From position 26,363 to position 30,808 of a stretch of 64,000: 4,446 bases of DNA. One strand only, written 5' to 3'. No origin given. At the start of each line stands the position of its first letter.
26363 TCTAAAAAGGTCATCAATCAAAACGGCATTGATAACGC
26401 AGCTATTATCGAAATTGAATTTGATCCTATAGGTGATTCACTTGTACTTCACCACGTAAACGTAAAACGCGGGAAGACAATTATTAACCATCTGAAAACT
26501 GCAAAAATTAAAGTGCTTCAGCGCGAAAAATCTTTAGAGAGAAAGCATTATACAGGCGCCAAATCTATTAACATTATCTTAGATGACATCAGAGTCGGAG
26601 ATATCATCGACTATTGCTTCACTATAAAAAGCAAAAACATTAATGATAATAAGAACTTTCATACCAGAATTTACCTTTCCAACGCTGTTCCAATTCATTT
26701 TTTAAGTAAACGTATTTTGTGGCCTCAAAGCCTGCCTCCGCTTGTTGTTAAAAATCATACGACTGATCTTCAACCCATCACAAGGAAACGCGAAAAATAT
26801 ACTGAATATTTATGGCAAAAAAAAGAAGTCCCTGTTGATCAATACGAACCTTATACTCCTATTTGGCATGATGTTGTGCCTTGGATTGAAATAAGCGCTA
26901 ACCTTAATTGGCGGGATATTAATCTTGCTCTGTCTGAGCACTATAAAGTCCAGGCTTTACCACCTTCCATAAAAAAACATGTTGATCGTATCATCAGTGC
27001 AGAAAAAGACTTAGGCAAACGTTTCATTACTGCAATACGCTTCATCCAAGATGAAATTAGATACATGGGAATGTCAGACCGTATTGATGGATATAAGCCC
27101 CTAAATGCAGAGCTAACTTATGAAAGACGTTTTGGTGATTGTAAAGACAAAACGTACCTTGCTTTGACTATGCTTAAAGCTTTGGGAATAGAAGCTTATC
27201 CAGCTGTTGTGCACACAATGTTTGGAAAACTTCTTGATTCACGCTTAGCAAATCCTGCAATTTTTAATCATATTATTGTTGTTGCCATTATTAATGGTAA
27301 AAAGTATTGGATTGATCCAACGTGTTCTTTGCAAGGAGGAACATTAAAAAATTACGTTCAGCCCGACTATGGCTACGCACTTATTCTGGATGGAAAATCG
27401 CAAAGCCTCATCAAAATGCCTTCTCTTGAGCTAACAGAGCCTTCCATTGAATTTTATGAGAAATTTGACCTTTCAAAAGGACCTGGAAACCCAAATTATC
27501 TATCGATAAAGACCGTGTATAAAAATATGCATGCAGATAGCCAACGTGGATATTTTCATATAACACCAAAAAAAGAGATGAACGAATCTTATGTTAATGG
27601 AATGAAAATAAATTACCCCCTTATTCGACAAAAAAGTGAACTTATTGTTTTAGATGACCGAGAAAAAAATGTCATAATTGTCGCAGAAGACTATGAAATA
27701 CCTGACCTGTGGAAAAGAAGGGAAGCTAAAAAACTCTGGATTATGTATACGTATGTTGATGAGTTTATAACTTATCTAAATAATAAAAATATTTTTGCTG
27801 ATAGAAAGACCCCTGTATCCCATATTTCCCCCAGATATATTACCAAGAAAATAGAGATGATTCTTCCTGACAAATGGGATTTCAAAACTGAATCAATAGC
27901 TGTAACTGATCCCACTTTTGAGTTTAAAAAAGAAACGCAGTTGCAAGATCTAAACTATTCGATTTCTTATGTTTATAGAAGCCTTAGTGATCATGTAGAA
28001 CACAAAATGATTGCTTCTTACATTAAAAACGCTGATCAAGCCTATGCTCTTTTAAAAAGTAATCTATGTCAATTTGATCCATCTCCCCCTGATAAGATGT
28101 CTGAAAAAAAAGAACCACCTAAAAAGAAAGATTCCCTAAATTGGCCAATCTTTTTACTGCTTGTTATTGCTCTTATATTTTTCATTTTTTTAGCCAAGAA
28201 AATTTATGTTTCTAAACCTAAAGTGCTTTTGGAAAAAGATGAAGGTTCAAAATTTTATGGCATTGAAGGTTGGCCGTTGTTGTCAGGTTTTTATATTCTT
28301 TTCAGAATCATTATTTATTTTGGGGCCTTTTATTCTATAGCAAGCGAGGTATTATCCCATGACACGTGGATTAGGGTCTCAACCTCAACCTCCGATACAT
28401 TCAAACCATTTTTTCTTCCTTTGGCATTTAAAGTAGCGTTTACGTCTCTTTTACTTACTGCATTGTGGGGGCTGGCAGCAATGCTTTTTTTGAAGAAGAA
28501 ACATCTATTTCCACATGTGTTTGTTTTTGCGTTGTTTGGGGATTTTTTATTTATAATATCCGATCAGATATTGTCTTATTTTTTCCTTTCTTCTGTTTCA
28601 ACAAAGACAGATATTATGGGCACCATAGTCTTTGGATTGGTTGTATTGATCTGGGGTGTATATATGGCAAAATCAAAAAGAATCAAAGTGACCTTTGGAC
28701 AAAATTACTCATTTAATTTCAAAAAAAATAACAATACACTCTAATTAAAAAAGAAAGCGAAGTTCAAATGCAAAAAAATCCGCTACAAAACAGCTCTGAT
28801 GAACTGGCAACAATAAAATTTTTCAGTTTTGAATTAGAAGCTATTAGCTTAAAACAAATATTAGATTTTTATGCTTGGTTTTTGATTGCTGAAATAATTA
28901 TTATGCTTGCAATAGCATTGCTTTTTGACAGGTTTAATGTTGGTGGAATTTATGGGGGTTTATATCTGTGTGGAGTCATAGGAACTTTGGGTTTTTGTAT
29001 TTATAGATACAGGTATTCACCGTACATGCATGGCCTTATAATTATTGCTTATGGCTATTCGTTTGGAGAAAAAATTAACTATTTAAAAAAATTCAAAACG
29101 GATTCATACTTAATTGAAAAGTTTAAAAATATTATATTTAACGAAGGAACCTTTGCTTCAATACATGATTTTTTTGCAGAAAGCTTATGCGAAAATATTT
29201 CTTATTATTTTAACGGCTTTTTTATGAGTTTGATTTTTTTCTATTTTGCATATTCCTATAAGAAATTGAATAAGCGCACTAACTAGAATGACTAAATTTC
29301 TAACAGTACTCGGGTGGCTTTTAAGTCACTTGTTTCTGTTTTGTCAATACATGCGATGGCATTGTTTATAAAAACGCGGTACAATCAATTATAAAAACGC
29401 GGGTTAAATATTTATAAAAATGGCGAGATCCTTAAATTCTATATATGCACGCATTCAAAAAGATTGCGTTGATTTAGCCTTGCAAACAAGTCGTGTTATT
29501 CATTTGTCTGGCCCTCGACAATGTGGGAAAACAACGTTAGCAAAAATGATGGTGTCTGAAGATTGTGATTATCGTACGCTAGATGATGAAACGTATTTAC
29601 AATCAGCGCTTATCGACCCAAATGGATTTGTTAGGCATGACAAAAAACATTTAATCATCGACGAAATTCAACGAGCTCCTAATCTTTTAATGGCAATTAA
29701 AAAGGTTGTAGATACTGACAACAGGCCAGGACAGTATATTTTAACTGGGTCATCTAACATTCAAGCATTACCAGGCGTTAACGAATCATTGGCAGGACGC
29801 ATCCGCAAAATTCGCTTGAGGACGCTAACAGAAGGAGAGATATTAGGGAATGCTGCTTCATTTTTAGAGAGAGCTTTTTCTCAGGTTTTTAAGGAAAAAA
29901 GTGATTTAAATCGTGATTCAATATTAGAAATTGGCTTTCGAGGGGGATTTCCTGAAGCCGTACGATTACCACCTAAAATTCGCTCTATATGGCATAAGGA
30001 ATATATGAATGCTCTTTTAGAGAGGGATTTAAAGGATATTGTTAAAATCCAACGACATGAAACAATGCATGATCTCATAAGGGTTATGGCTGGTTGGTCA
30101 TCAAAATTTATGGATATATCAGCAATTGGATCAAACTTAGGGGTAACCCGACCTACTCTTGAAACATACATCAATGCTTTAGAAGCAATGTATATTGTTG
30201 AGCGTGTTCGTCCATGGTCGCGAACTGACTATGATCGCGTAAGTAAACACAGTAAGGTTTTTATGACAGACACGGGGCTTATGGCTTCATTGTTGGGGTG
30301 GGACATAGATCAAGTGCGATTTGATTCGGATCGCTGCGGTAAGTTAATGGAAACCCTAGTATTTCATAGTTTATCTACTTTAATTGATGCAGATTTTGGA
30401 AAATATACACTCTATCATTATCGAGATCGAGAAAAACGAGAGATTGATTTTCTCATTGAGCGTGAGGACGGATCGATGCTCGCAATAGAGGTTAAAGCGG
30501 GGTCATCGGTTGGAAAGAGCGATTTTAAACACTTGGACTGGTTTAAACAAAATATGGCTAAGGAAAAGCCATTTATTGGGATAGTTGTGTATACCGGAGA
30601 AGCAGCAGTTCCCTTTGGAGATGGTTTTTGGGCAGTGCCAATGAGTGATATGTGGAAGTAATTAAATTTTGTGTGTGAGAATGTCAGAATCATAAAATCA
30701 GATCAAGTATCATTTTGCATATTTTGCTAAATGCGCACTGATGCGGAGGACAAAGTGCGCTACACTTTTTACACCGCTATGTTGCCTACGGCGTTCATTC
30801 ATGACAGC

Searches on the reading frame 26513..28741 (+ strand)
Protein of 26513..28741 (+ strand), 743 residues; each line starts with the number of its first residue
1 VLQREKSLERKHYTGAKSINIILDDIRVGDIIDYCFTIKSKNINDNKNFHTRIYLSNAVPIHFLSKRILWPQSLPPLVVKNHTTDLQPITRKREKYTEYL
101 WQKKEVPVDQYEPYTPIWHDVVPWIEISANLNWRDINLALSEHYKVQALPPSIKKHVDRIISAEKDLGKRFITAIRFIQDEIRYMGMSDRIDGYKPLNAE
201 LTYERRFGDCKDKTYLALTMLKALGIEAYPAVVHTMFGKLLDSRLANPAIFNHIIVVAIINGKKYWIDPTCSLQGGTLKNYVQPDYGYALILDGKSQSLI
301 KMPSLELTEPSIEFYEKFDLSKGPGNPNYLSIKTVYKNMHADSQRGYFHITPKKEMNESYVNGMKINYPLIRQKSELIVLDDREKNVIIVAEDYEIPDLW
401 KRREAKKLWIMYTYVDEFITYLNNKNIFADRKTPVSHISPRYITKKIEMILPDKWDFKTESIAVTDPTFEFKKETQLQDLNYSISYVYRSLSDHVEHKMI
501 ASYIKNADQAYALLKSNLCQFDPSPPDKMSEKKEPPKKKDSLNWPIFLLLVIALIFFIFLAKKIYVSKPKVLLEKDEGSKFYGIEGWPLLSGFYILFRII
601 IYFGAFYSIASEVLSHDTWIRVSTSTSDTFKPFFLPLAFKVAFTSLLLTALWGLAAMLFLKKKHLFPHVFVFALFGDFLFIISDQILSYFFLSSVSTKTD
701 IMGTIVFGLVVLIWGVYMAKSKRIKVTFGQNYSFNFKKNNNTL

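Call 7: search_protein_families(library=pfam, proteins=[window:26513-28741:+], max_evalue=0.01)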
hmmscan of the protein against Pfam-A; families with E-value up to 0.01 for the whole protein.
window:26513-28741:+ (743 aa): 3 families
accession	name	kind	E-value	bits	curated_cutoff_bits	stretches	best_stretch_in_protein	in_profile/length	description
PF10754.15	DUF2569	-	5.9e-13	49.9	26.5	1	583-728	3-142/143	Protein of unknown function (DUF2569)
PF12969.12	DUF3857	-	3.7e-10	40.5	24.6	1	2-107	63-167/170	Domain of Unknown Function with PDB structure (DUF3857)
PF01841.26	Transglut_core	-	0.00058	20.6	23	1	159-228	6-72/108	Transglutaminase-like superfamily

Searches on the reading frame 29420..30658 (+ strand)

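Call 7: search_protein_families(library=pfam, proteins=[window:29420-30658:+], max_evalue=0.01)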
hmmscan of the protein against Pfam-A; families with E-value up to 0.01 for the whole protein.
window:29420-30658:+ (413 aa): 4 families
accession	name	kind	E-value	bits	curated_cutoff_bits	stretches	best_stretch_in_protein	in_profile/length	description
PF13635.12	DUF4143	-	2.3e-36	125.4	28.1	1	201-361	1-160/160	Domain of unknown function (DUF4143)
PF13173.12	AAA_14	-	2.6e-25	89.4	27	1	24-142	2-129/129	AAA domain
PF13401.12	AAA_22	-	0.00019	22.2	27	0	23-51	4-32/130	AAA domain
PF01637.24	ATPase_2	-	0.0063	16.8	33.2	0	22-50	18-46/225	ATPase domain predominantly from Archaea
